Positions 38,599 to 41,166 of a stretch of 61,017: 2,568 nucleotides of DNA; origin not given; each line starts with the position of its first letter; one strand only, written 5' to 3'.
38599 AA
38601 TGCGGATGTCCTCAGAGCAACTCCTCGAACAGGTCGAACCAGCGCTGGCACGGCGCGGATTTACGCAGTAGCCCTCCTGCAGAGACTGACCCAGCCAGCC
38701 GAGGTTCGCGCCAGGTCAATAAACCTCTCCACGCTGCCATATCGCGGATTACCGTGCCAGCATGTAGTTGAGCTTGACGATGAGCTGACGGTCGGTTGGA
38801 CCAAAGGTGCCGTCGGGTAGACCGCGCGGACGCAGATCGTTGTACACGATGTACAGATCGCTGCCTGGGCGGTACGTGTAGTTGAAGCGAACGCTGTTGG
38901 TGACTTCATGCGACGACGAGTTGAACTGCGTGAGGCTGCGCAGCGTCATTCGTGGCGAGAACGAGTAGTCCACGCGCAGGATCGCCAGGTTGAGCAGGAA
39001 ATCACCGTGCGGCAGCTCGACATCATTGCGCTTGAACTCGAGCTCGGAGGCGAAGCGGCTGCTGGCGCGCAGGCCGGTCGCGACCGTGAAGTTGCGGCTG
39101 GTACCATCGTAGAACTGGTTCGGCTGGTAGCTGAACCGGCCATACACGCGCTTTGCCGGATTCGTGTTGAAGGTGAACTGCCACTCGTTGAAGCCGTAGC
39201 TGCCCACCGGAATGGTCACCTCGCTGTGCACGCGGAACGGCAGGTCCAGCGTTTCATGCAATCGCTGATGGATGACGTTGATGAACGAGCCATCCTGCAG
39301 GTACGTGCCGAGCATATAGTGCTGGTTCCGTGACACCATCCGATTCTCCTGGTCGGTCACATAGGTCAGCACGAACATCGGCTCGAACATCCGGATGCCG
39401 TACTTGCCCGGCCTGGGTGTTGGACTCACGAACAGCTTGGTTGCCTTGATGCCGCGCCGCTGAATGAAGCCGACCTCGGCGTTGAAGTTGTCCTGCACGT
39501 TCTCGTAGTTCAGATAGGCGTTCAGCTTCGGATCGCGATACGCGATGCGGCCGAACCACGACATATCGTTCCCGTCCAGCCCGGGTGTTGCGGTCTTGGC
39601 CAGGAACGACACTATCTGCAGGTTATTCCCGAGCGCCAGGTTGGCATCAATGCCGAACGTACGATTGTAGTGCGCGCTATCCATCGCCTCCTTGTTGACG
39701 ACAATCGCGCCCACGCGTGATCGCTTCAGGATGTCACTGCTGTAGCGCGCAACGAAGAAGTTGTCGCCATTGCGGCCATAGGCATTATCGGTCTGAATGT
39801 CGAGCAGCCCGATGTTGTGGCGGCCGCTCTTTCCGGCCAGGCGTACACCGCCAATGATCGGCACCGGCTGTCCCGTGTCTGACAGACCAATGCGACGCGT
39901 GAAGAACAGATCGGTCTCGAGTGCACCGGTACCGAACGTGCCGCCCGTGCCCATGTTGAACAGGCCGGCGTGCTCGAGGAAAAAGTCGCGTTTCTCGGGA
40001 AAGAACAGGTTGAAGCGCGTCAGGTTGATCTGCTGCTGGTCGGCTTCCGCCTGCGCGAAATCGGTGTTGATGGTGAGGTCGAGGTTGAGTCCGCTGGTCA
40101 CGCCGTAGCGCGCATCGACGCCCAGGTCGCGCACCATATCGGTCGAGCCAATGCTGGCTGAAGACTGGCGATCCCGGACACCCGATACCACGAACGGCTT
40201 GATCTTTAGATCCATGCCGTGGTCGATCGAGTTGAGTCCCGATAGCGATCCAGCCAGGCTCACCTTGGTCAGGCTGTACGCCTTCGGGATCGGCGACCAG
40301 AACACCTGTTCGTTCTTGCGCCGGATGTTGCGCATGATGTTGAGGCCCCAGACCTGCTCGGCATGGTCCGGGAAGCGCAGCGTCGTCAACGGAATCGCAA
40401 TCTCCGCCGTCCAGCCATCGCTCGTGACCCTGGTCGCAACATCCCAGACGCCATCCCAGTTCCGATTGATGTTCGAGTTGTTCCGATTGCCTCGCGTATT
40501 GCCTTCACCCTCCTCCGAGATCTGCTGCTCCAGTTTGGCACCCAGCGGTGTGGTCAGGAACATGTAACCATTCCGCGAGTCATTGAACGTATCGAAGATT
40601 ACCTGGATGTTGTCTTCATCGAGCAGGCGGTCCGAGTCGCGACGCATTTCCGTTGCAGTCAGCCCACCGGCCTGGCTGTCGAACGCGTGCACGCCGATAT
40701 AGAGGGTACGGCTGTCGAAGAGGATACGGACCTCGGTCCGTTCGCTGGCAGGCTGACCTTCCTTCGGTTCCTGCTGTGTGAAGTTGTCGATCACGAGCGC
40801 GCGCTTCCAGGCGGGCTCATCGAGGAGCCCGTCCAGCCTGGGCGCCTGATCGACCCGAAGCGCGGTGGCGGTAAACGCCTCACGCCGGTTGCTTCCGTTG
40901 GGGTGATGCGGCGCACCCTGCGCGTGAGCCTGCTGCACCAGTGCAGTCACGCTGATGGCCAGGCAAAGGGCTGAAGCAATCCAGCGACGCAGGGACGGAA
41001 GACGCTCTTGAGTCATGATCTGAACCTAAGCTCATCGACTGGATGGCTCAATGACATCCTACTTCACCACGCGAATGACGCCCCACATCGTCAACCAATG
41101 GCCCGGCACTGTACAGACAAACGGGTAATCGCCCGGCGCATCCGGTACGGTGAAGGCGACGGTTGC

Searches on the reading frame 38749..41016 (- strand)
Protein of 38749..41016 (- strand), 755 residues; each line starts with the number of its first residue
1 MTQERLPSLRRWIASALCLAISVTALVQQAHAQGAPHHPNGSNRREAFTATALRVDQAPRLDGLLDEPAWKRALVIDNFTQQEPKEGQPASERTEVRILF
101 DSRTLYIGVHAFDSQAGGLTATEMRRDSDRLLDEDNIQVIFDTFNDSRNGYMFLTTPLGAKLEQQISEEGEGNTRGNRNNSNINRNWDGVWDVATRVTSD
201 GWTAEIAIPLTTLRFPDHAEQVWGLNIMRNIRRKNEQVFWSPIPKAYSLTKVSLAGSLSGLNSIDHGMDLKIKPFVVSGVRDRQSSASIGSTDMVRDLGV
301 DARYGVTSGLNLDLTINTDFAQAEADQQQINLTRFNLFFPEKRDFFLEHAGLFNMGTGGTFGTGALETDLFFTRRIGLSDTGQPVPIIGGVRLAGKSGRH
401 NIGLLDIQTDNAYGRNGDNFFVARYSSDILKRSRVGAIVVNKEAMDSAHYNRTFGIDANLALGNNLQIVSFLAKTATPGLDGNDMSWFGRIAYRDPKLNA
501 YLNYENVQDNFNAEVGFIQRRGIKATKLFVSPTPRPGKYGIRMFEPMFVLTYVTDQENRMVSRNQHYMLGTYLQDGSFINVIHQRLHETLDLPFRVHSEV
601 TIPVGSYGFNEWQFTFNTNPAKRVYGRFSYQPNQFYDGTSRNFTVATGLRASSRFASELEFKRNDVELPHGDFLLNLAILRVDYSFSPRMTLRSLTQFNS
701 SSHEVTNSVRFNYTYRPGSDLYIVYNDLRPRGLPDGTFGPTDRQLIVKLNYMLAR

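Call 59: search_protein_families(library=pfam, proteins=[window:38749-41016:-], max_evalue=0.00001)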
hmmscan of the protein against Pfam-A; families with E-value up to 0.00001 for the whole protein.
window:38749-41016:- (755 aa): 2 families
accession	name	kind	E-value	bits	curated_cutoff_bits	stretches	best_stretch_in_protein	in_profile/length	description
PF19313.5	DUF5916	-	1.9e-16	60.4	22.6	1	270-382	5-100/572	Domain of unknown function (DUF5916)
PF06452.16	CBM9_1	-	2.1e-07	31.5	23.4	1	62-231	2-150/185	Carbohydrate family 9 binding domain-like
